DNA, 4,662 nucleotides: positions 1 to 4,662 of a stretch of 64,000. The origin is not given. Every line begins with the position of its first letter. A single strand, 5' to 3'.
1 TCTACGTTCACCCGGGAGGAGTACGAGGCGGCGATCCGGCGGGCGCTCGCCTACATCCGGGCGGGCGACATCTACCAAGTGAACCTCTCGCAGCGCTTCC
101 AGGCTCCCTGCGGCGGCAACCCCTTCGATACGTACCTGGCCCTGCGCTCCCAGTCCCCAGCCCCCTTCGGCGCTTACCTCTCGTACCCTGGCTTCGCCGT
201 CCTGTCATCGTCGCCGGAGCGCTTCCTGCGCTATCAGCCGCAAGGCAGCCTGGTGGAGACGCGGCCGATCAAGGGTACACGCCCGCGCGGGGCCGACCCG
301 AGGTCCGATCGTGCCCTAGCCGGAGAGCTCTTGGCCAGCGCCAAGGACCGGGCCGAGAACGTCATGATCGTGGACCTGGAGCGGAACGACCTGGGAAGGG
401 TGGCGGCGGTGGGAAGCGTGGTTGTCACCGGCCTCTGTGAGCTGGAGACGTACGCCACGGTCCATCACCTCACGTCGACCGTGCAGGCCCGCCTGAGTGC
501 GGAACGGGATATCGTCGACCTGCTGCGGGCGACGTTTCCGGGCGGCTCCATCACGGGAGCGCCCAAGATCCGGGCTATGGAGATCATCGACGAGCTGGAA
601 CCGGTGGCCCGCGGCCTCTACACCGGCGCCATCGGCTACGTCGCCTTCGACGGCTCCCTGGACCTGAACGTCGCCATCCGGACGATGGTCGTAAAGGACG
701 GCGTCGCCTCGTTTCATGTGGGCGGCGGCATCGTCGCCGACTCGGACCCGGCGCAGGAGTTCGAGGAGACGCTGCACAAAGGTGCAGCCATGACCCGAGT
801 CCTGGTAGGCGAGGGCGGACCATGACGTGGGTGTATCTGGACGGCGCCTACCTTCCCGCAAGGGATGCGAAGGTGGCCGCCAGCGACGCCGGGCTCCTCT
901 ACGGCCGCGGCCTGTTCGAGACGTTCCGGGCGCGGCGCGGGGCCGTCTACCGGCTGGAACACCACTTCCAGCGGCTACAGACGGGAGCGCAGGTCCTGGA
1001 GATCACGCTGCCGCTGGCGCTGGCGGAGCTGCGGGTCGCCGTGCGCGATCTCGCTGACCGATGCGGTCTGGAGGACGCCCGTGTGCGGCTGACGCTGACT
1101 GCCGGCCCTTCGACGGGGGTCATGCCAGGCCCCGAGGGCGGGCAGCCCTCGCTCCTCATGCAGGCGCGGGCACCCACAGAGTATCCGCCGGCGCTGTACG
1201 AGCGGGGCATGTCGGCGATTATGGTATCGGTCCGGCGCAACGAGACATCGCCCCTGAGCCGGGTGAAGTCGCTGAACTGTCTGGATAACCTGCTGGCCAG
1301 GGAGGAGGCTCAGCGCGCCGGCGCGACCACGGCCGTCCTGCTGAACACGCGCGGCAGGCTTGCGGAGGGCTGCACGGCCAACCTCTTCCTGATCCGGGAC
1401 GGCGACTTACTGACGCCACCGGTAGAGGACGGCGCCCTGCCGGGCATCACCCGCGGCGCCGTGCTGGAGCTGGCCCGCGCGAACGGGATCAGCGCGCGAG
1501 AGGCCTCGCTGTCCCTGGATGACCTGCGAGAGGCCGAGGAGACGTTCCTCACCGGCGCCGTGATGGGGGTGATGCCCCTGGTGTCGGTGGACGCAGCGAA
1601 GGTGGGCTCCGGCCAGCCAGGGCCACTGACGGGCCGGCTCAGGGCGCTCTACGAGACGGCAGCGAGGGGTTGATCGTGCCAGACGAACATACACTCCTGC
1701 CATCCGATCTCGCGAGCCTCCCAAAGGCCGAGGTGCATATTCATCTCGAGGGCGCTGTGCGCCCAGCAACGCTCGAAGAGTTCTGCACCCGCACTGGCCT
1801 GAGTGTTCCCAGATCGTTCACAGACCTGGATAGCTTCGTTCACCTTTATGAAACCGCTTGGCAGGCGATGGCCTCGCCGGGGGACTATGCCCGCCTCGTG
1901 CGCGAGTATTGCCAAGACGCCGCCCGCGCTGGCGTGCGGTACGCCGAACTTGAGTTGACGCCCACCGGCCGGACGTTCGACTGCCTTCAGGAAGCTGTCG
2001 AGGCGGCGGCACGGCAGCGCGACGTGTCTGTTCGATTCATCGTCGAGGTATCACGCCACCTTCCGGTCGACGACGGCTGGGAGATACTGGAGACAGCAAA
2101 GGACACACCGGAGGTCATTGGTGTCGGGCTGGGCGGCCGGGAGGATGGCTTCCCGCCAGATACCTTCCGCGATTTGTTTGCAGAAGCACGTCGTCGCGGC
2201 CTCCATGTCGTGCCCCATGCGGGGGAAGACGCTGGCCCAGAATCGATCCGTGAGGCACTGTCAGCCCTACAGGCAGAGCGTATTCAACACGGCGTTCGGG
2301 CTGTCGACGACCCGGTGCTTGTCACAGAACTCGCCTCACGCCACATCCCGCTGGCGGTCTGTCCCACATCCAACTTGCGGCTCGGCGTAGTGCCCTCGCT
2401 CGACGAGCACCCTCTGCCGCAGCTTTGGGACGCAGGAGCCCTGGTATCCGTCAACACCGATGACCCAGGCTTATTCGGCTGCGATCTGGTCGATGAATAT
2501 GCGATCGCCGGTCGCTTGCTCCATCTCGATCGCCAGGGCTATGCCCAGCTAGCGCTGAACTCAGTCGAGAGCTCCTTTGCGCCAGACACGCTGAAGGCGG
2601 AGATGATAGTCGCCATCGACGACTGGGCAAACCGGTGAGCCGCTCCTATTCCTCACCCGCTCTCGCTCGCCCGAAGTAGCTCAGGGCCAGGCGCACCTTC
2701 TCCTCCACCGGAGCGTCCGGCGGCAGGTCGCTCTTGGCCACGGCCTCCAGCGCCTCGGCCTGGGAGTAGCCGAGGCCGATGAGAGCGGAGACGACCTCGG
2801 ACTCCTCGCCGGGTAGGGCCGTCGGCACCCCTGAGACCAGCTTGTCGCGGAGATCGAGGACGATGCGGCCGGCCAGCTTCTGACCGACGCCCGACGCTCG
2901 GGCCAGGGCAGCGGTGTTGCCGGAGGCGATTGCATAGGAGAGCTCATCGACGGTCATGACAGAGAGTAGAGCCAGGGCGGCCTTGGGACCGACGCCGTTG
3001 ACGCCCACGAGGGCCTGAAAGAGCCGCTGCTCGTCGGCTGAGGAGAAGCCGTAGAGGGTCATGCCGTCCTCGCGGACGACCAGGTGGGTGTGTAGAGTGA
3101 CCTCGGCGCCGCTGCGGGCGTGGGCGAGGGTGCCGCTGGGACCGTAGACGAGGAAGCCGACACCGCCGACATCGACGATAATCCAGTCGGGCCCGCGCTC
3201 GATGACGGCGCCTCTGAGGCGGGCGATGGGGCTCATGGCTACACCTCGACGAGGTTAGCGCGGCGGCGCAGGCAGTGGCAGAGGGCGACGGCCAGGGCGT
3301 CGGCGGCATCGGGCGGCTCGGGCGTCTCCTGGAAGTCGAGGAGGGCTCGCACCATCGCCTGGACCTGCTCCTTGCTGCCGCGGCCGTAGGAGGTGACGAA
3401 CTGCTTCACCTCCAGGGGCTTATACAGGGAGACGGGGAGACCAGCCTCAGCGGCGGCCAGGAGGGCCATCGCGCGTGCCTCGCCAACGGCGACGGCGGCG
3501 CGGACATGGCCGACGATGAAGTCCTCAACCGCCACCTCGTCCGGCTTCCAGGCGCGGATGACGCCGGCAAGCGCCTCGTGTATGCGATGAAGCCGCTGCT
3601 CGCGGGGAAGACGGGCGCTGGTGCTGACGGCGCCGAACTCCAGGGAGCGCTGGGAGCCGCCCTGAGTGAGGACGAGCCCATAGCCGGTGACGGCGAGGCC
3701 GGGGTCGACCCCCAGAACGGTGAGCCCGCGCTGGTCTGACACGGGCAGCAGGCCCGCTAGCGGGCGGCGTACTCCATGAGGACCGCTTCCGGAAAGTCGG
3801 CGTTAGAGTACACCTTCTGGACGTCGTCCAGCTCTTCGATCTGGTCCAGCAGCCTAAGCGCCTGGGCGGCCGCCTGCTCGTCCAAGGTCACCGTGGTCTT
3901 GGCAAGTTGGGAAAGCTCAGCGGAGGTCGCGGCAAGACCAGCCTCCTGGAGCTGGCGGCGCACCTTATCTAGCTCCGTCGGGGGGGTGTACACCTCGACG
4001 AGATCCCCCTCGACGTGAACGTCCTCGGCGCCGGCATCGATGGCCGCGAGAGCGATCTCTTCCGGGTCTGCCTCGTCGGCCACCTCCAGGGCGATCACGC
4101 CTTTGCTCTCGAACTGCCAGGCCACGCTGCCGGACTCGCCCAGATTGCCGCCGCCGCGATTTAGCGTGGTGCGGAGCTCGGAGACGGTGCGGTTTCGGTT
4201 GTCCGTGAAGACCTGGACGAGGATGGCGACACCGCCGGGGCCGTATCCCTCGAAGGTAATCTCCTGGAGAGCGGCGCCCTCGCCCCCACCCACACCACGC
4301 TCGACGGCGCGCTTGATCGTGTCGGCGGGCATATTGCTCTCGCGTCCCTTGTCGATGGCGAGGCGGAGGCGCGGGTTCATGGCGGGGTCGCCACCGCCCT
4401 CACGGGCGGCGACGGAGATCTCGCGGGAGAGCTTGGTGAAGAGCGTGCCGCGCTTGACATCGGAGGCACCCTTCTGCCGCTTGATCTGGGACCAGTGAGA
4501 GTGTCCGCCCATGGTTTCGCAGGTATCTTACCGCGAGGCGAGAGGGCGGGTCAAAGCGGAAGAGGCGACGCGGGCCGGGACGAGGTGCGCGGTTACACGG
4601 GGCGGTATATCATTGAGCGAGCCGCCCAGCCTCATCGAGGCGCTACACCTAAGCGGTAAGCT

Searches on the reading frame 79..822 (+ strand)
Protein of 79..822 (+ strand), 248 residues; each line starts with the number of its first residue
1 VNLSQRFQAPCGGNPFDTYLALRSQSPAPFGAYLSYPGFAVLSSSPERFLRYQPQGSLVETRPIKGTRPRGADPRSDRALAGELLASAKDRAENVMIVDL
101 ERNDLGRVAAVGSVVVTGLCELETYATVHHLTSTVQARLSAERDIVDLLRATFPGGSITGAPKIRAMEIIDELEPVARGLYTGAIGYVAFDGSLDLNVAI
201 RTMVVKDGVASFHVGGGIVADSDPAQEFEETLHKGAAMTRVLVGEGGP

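Call 86: search_protein_families(library=pfam, proteins=[window:79-822:+], max_evalue=0.001)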
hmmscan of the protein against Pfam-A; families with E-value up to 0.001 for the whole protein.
window:79-822:+ (248 aa): 1 family
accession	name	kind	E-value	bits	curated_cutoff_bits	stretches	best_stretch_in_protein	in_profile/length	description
PF00425.24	Chorismate_bind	-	8.5e-85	284.8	27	1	2-234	25-257/257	chorismate binding enzyme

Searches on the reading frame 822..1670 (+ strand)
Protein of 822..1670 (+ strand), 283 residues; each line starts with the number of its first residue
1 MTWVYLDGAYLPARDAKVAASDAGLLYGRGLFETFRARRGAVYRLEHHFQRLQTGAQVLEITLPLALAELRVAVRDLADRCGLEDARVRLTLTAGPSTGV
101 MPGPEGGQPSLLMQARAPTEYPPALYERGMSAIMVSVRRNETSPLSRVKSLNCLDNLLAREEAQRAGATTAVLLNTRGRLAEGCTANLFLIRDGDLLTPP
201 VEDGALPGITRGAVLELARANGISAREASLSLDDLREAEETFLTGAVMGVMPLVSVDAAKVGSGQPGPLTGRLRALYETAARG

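Call 86: search_protein_families(library=pfam, proteins=[window:822-1670:+], max_evalue=0.001)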
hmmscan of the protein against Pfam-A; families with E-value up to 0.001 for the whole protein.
window:822-1670:+ (283 aa): 1 family
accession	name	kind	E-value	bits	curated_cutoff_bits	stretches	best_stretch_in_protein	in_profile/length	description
PF01063.24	Aminotran_4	-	2.8e-61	207.7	28.5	1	30-255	1-222/223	Amino-transferase class IV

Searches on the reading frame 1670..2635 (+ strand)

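Call 86: search_protein_families(library=pfam, proteins=[window:1670-2635:+], max_evalue=0.001)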
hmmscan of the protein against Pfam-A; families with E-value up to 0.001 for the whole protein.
window:1670-2635:+ (322 aa): 2 families
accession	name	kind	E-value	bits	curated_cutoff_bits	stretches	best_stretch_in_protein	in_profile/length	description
PF00962.28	A_deaminase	-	2.9e-78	263.7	27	1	18-319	1-330/330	Adenosine deaminase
PF19326.5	AMP_deaminase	-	6.3e-11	41.8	27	1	176-311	447-584/630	AMP deaminase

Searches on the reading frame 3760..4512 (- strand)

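Call 86: search_protein_families(library=pfam, proteins=[window:3760-4512:-], max_evalue=0.001)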
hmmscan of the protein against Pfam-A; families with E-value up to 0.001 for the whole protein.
window:3760-4512:- (251 aa): 2 families
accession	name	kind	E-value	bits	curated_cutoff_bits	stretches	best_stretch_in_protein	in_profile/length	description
PF01709.26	Transcrip_reg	-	1.3e-54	184.7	27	1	83-238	2-160/160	TACO1/YebC second and third domain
PF20772.2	TACO1_YebC_N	-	7.1e-30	103.7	36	1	5-75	1-72/73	TACO1/YebC protein N-terminal domain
